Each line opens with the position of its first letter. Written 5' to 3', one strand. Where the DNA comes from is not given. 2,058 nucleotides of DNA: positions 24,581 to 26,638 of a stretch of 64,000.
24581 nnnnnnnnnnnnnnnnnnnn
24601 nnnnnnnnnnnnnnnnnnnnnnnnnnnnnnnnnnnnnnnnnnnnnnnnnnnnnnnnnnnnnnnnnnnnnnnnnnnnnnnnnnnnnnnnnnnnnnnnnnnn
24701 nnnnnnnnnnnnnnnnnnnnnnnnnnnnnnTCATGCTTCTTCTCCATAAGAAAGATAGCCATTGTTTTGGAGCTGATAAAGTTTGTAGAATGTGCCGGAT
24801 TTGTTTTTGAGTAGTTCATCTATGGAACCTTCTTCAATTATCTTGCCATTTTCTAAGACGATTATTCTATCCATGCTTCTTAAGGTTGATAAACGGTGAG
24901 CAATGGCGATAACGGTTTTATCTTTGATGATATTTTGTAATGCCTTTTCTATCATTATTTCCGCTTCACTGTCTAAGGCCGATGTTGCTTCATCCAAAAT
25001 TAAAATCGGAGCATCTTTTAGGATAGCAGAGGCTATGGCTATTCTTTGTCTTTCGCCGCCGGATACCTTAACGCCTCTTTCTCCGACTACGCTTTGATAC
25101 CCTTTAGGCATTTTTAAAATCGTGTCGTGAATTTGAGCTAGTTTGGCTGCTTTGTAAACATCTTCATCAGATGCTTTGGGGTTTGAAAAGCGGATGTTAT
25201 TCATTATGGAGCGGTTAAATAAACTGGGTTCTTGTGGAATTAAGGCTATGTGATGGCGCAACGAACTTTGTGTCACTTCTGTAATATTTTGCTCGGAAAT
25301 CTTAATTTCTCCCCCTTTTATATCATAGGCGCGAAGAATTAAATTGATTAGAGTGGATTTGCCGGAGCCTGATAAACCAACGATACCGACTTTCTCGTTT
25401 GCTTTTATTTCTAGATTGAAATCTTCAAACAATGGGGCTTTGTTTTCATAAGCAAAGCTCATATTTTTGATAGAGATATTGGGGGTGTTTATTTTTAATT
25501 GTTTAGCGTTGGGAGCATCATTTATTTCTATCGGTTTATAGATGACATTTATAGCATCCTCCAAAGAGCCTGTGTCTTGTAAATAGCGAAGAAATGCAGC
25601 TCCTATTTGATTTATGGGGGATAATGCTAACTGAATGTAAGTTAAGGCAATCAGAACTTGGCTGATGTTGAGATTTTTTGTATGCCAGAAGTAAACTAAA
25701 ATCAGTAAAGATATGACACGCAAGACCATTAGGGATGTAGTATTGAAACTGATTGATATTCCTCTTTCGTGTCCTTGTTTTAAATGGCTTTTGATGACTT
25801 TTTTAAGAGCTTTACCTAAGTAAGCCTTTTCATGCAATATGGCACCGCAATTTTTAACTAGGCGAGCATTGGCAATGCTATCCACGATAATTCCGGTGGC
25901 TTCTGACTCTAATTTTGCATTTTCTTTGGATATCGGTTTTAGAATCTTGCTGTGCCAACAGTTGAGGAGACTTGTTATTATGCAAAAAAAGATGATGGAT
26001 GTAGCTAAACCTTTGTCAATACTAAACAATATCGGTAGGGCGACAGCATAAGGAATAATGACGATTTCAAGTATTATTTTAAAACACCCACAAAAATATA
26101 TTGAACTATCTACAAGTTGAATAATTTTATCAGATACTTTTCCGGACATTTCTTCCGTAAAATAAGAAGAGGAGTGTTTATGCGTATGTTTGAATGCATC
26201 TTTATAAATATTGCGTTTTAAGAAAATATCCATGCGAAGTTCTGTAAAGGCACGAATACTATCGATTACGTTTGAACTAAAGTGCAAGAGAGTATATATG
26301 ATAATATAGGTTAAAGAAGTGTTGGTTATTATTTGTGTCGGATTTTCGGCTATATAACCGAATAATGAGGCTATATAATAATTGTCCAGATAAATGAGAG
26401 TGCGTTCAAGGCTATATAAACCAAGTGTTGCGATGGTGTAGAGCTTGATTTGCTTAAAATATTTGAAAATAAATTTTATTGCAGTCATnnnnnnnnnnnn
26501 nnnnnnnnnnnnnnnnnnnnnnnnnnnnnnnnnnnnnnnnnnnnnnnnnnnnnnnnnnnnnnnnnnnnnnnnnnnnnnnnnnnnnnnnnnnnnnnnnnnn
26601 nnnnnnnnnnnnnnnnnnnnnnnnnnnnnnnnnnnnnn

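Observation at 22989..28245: Tandem array of three MsbA-like ABC exporters with mosaic gene-conversion blocks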

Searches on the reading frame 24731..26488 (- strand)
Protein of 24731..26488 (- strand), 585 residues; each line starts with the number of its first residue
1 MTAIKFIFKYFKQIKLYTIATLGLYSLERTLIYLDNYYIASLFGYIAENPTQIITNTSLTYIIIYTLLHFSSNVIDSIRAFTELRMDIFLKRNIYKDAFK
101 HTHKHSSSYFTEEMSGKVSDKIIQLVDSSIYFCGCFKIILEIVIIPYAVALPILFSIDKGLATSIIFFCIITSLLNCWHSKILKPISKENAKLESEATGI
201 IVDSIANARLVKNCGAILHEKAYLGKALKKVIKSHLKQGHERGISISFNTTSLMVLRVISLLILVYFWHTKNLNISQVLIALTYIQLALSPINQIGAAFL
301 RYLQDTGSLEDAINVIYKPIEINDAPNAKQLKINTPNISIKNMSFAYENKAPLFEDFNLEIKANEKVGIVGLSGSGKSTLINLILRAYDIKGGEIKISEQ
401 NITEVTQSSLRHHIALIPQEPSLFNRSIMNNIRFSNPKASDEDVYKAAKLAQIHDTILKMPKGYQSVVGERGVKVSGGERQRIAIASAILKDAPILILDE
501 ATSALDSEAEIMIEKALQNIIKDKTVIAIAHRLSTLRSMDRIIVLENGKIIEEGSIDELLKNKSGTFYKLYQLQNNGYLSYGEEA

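Call 5: search_protein_families(library=pfam, proteins=[window:24731-26488:-])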
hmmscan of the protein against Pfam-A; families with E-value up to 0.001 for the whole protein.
window:24731-26488:- (585 aa): 5 families
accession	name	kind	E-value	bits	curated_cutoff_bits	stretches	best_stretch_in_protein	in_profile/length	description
PF00005.33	ABC_tran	-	7.6e-31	108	25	1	355-503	2-137/137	ABC transporter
PF00664.28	ABC_membrane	-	3.1e-12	47.2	28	1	40-288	19-270/274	ABC transporter transmembrane region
PF02463.25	SMC_N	-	1.3e-06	28.4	40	1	432-545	111-211/220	RecF/RecN/SMC N terminal domain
PF01926.29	MMR_HSR1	-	0.00055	20.5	21.9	0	366-390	1-24/113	50S ribosome-binding GTPase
PF03193.22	RsgA_GTPase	-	0.00066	20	30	0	353-400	96-142/174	RsgA GTPase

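Call 6: search_protein_families(library=ncbifam, proteins=[window:24731-26488:-])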
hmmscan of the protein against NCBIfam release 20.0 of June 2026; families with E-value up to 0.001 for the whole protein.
window:24731-26488:- (585 aa): 187 families (the best 25 are shown)
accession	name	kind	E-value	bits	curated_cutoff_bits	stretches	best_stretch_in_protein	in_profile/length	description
NF010178.0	PRK13657.1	equivalog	9.1e-100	334.8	733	1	42-573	41-569/588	glucan ABC transporter ATP-binding protein/ permease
NF052233.1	CphA_assoc_ABC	equivalog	4.5e-91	306.3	880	1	93-575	264-744/766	cyanophycin metabolism-associated ABC transporter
TIGR02203.1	MsbA_lipidA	equivalog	5.9e-91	305.7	602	1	91-576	87-571/572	lipid A export permease/ATP-binding protein MsbA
NF045513.1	HepA_fam_ABC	equivalog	1.5e-89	301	725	1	60-575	99-610/610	heterocyst formation ABC transporter subunit HepA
TIGR02204.1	MsbA_rel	hypoth_equivalog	6.1e-89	299.2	780.4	1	74-574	73-575/576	ABC transporter, permease/ATP-binding protein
TIGR01846.1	type_I_sec_HlyB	subfamily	3.6e-84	283.4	725.55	1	98-575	218-693/694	type I secretion system permease/ATPase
TIGR01192.1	chvA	subfamily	6.7e-83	279.2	585.4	1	149-572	146-568/585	glucan export ABC transporter ATP-binding protein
TIGR03375.1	type_I_sec_LssB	subfamily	4.2e-78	263.3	693.1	1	145-563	272-692/696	type I secretion system permease/ATPase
NF008381.0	PRK11176.1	equivalog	2e-74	251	867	1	98-575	104-580/582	lipid A ABC transporter ATP-binding protein/permease MsbA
TIGR03796.1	NHLM_micro_ABC1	equivalog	1.6e-70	238.2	853.3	1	70-570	205-708/710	NHLP family bacteriocin export ABC transporter peptidase/permease/ATPase subunit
TIGR01193.1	bacteriocin_ABC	subfamily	5.5e-70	236.7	523.85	1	34-571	174-706/708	peptide cleavage/export ABC transporter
NF008364.0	PRK11160.1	equivalog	9.4e-70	235.8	630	1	157-572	158-573/575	heme ABC transporter ATP-binding protein/permease CydC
TIGR00958.1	3a01208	subfamily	1.3e-69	235.2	874.6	1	21-569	169-709/711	antigen peptide transporter 2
TIGR02857.1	CydD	equivalog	7.7e-69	233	435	1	274-545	259-529/529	thiol reductant ABC exporter subunit CydD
TIGR03797.1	NHLM_micro_ABC2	equivalog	2.1e-66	224.9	709.4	1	63-574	180-685/686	NHLP bacteriocin export ABC transporter permease/ATPase subunit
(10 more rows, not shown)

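Call 7: find_encoding_contigs(protein=window:24731-26488:-, flank=10000, max_places=10)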
Protein window:24731-26488:- (585 aa): 11 contigs read that carry it; 4 places shown.
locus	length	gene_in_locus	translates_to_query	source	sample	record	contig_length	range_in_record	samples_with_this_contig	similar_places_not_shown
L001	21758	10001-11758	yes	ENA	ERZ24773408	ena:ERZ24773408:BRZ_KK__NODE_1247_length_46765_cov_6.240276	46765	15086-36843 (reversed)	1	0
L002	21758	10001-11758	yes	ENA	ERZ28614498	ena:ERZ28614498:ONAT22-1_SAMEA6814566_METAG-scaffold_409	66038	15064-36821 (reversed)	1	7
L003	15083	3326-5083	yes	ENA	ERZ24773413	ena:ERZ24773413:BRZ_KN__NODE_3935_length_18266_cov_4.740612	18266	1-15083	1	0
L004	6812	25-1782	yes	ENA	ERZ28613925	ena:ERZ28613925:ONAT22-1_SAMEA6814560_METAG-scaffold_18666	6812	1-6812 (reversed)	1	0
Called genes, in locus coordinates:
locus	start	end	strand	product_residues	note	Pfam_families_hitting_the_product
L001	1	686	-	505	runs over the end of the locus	-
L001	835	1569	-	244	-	PF06691:DUF1189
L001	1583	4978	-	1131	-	PF25783:BigA_beta (weak), PF03797:Autotransporter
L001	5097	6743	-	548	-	PF00118:Cpn60_TCP1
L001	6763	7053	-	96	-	PF00166:Cpn10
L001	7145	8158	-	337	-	PF13524:Glyco_trans_1_2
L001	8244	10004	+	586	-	PF00664:ABC_membrane, PF00005:ABC_tran, PF02463:SMC_N (weak)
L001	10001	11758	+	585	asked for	PF00664:ABC_membrane, PF00005:ABC_tran, PF02463:SMC_N (faint)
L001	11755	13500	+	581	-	PF00664:ABC_membrane, PF00005:ABC_tran, PF02463:SMC_N (weak)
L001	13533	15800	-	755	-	PF00005:ABC_tran, PF02463:SMC_N (weak), PF13304:AAA_21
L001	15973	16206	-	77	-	-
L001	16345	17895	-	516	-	-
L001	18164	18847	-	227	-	PF01966:HD (weak)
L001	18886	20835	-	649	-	PF00005:ABC_tran, PF02463:SMC_N (weak), PF13304:AAA_21 (weak)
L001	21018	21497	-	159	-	PF13420:Acetyltransf_4, PF13527:Acetyltransf_9 (weak), PF00583:Acetyltransf_1, PF13673:Acetyltransf_10, PF13508:Acetyltransf_7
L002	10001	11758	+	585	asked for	PF00664:ABC_membrane, PF00005:ABC_tran, PF02463:SMC_N (faint)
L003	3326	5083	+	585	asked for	PF00664:ABC_membrane, PF00005:ABC_tran, PF02463:SMC_N (faint)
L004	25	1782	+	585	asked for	PF00664:ABC_membrane, PF00005:ABC_tran, PF02463:SMC_N (faint)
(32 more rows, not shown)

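Call 9: find_homologous_proteins(query=window:24731-26488:-, max_evalue=1e-60)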
Query window:24731-26488:- (585 aa): 4604 proteins with E <= 1e-60 among 8000 candidates; the best 120 are listed.
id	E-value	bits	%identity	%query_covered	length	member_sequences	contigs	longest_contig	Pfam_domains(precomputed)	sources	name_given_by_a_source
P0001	0.0e+0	1262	100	100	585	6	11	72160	PF00005.34,PF02463.26,PF00664.29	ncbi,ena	-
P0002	0.0e+0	1144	91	99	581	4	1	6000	PF00005.34,PF02463.26,PF00664.29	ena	-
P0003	0.0e+0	1132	89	100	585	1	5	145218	PF00005.34,PF02463.26,PF00664.29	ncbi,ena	-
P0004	0.0e+0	1054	83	99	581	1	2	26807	PF00005.34,PF02463.26,PF00664.29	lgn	-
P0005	0.0e+0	1028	82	99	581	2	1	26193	PF00005.34,PF02463.26,PF00664.29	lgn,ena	-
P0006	0.0e+0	1025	82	99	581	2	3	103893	PF00005.34,PF02463.26,PF00664.29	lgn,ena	-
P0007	0.0e+0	1022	81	99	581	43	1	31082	PF00005.34,PF02463.26,PF00664.29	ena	-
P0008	0.0e+0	1019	82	99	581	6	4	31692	PF00005.34,PF02463.26,PF00664.29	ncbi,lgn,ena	-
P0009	0.0e+0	1019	81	99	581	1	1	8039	PF00005.34,PF02463.26,PF00664.29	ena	-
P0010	1.0e-296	1003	80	99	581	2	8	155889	PF00005.34,PF02463.26,PF00664.29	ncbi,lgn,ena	-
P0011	4.6e-296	1001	80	99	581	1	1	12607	PF00005.34,PF02463.26,PF00664.29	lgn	-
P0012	2.0e-295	999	79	99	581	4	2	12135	PF00005.34,PF02463.26,PF00664.29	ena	-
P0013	4.1e-292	988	80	99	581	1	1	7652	PF00005.34,PF02463.26,PF00664.29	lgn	-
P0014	1.1e-291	986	79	100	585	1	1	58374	PF00005.34,PF02463.26,PF00664.29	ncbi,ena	-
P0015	1.8e-287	973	78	99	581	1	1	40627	PF00005.34,PF02463.26,PF00664.29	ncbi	-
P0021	1.2e-210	719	57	99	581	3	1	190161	PF00005.34,PF02463.26,PF00664.29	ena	-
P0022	1.4e-207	709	57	98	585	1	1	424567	PF00005.34,PF02463.26,PF00664.29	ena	-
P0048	4.7e-204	697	52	99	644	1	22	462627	PF00005.34,PF02463.26,PF00664.29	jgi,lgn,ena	-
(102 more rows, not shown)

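Call 10: find_related_loci(query=window:24731-26488:-, collection=genome_contigs, flank=8000)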
Query window:24731-26488:- (585 aa) in genome_contigs; peptide patterns used: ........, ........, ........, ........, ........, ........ (x = any residue, [..] = any of these).
245 stretches matched a pattern; 43 encode a relative of the query (tblastn E <= 1e-3); 40 distinct loci.
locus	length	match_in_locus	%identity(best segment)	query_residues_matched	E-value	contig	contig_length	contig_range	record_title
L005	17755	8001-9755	93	1-585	0e+0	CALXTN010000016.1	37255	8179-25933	MAG: uncultured Alphaproteobacteria bacterium isolate BRZ_QQ__bin90 genome assembly, contig: BRZ_QQ__NODE_1169_length_37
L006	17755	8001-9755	89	1-585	0e+0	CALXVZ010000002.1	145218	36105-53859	MAG: uncultured Alphaproteobacteria bacterium isolate BRZ_SF__bin16 genome assembly, contig: BRZ_SF__NODE_95_length_1452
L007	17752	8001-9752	82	1-584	0e+0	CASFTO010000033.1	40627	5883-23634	uncultured Alphaproteobacteria bacterium isolate SI.A54.metabat-bins.112 genome assembly, contig: SI.A54.metabat-bins.11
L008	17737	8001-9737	81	1-579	0e+0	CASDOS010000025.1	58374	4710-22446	uncultured Alphaproteobacteria bacterium isolate SI.O27.metabat-bins.10 genome assembly, contig: SI.O27.metabat-bins.10.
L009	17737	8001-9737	80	1-579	0e+0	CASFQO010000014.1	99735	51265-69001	uncultured Alphaproteobacteria bacterium isolate SI.O44.metabat-bins.180 genome assembly, contig: SI.O44.metabat-bins.18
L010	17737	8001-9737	79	1-579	0e+0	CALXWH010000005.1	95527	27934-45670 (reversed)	MAG: uncultured Alphaproteobacteria bacterium isolate BRZ_CV__bin18 genome assembly, contig: BRZ_CV__NODE_373_length_955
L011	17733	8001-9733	82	1-579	0e+0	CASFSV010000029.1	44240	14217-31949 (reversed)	uncultured Alphaproteobacteria bacterium isolate SI.O7.metabat-bins.100 genome assembly, contig: SI.O7.metabat-bins.100.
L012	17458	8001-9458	34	101-582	4e-84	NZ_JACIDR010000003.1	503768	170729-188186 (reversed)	Hansschlegelia beijingensis strain DSM 25481 Ga0373237_03, whole genome shotgun sequence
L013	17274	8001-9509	33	80-576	5e-80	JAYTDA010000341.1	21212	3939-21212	MAG: Paracoccaceae bacterium isolate GFS_1649 GFS_1649_340, whole genome shotgun sequence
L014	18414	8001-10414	34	90-585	2e-70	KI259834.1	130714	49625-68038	Peptostreptococcaceae bacterium oral taxon 113 str. W5053 genomic scaffold Scaffold5, whole genome shotgun sequence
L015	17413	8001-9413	33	108-577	4e-67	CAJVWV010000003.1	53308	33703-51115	TPA_asm: uncultured bacterium isolate DRR093004_bin.4_MetaBAT_v2.12.1_MAG genome assembly, contig: NODE_343_length_53308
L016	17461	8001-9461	30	93-574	8e-66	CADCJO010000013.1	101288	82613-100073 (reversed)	MAG: uncultured Clostridiales bacterium isolate RUG14706 genome assembly, contig: RUG14706_asm_13, whole genome shotgun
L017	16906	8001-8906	40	273-575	2e-65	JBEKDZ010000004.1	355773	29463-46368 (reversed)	MAG: Dehalococcoidales bacterium isolate SPRUCE 195 SPRUCE_195_4, whole genome shotgun sequence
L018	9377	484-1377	39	282-580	4e-65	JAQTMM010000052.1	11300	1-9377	MAG: Dehalococcoidales bacterium isolate STA_40 NODE_11597_length_11300_cov_10.310302_Sandtown_A, whole genome shotgun s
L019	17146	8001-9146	31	205-574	8e-55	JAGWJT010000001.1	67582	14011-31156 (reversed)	MAG: Patescibacteria group bacterium isolate REEB144 contig-150_316, whole genome shotgun sequence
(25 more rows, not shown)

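Call 20: find_encoding_contigs(protein=P0002, flank=8000, max_places=4)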
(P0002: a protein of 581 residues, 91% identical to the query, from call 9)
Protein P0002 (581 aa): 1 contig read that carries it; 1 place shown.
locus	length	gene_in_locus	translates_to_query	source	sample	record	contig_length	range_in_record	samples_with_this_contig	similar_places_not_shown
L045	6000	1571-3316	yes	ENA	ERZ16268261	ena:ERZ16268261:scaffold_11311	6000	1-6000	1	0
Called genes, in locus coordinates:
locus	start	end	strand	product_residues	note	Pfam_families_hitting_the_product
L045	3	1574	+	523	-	?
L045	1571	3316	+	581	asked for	PF00664:ABC_membrane, PF00005:ABC_tran, PF02463:SMC_N (weak)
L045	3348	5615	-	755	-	PF00005:ABC_tran, PF02463:SMC_N (weak), PF13304:AAA_21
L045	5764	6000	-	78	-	?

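Call 21: find_encoding_contigs(protein=P0004, flank=8000, max_places=4)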
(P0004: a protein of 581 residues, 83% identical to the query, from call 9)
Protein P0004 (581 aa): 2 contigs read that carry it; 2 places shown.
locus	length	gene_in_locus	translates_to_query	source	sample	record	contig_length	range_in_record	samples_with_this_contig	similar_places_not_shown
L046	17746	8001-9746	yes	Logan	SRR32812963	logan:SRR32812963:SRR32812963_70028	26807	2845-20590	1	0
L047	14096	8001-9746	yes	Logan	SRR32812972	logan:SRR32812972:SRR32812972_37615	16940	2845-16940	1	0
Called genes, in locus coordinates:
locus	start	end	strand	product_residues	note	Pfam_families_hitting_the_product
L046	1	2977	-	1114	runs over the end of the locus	PF25783:BigA_beta (weak), PF03797:Autotransporter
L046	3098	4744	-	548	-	PF00118:Cpn60_TCP1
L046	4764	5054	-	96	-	PF00166:Cpn10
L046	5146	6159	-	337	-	PF13524:Glyco_trans_1_2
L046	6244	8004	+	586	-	PF00664:ABC_membrane, PF00005:ABC_tran, PF02463:SMC_N (weak)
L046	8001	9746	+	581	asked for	PF00664:ABC_membrane, PF00005:ABC_tran, PF02463:SMC_N (weak)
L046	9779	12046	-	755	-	PF00005:ABC_tran, PF02463:SMC_N (weak), PF13304:AAA_21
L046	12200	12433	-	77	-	-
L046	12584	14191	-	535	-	-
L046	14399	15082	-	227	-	-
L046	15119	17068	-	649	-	PF00005:ABC_tran, PF02463:SMC_N (weak), PF13304:AAA_21 (weak)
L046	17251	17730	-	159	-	PF13480:Acetyltransf_6 (faint), PF13420:Acetyltransf_4 (weak), PF13527:Acetyltransf_9 (weak), PF00583:Acetyltransf_1, PF13673:Acetyltransf_10, PF13508:Acetyltransf_7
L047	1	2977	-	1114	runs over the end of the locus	PF25783:BigA_beta (weak), PF03797:Autotransporter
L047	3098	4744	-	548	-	PF00118:Cpn60_TCP1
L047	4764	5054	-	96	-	PF00166:Cpn10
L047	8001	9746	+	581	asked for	PF00664:ABC_membrane, PF00005:ABC_tran, PF02463:SMC_N (weak)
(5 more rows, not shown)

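Call 22: find_encoding_contigs(protein=P0013, flank=8000, max_places=4)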
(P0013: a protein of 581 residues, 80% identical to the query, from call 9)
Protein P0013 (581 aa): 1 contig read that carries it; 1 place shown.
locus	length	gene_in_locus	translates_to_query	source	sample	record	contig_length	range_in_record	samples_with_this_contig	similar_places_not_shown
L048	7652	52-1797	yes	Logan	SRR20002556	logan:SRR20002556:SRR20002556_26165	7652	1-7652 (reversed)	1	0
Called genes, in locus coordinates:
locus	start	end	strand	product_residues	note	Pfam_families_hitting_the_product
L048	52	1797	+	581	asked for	PF00664:ABC_membrane, PF00005:ABC_tran, PF02463:SMC_N (weak)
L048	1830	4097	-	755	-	PF00005:ABC_tran, PF02463:SMC_N (weak), PF13304:AAA_21 (weak)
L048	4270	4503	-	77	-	-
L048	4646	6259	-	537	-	-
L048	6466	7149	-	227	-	PF01966:HD (faint)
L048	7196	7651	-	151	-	?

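Call 34: find_encoding_contigs(protein=P0021, flank=8000, max_places=2)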
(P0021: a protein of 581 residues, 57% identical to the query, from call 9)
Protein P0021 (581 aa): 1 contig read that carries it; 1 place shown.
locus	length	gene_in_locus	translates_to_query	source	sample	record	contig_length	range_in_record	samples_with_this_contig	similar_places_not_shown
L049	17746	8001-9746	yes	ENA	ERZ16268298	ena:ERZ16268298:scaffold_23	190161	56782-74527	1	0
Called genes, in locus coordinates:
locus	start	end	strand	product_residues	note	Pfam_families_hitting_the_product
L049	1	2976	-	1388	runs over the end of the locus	PF25783:BigA_beta (faint), PF03797:Autotransporter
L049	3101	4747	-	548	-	PF00118:Cpn60_TCP1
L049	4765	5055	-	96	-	PF00166:Cpn10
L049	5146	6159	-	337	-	PF13524:Glyco_trans_1_2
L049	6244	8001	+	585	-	PF00664:ABC_membrane, PF00005:ABC_tran, PF02463:SMC_N (weak)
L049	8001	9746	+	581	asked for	PF00664:ABC_membrane, PF00005:ABC_tran, PF02463:SMC_N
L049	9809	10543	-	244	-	-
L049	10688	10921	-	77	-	-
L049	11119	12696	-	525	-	-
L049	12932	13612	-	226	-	PF01966:HD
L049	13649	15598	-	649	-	PF02463:SMC_N (faint), PF00005:ABC_tran, PF13304:AAA_21 (faint)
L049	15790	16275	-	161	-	PF13527:Acetyltransf_9 (weak), PF00583:Acetyltransf_1, PF13673:Acetyltransf_10, PF13508:Acetyltransf_7, PF08445:FR47 (weak)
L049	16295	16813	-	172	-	PF13420:Acetyltransf_4 (weak), PF00583:Acetyltransf_1, PF13673:Acetyltransf_10, PF13508:Acetyltransf_7, PF08445:FR47 (weak)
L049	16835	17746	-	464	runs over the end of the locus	-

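Call 35: find_encoding_contigs(protein=P0022, flank=8000, max_places=2)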
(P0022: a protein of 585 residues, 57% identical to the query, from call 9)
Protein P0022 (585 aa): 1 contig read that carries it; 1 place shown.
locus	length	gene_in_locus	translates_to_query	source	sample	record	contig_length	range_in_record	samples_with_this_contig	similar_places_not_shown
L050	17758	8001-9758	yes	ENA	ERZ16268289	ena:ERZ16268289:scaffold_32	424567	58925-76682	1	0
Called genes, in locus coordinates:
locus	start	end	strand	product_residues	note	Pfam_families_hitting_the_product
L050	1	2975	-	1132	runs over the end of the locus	PF03797:Autotransporter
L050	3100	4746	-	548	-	PF00118:Cpn60_TCP1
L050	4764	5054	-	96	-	PF00166:Cpn10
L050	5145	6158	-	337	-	PF13524:Glyco_trans_1_2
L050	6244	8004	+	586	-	PF00664:ABC_membrane, PF00005:ABC_tran, PF02463:SMC_N (weak)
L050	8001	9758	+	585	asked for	PF00664:ABC_membrane, PF00005:ABC_tran, PF02463:SMC_N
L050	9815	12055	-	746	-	PF00005:ABC_tran, PF02463:SMC_N (weak), PF13304:AAA_21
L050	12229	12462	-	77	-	-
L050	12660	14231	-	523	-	-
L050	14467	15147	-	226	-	PF01966:HD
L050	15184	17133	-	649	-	PF00005:ABC_tran, PF02463:SMC_N (faint), PF13304:AAA_21 (faint)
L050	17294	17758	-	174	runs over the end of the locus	PF13420:Acetyltransf_4 (weak), PF00583:Acetyltransf_1, PF13673:Acetyltransf_10, PF13508:Acetyltransf_7, PF08445:FR47 (weak)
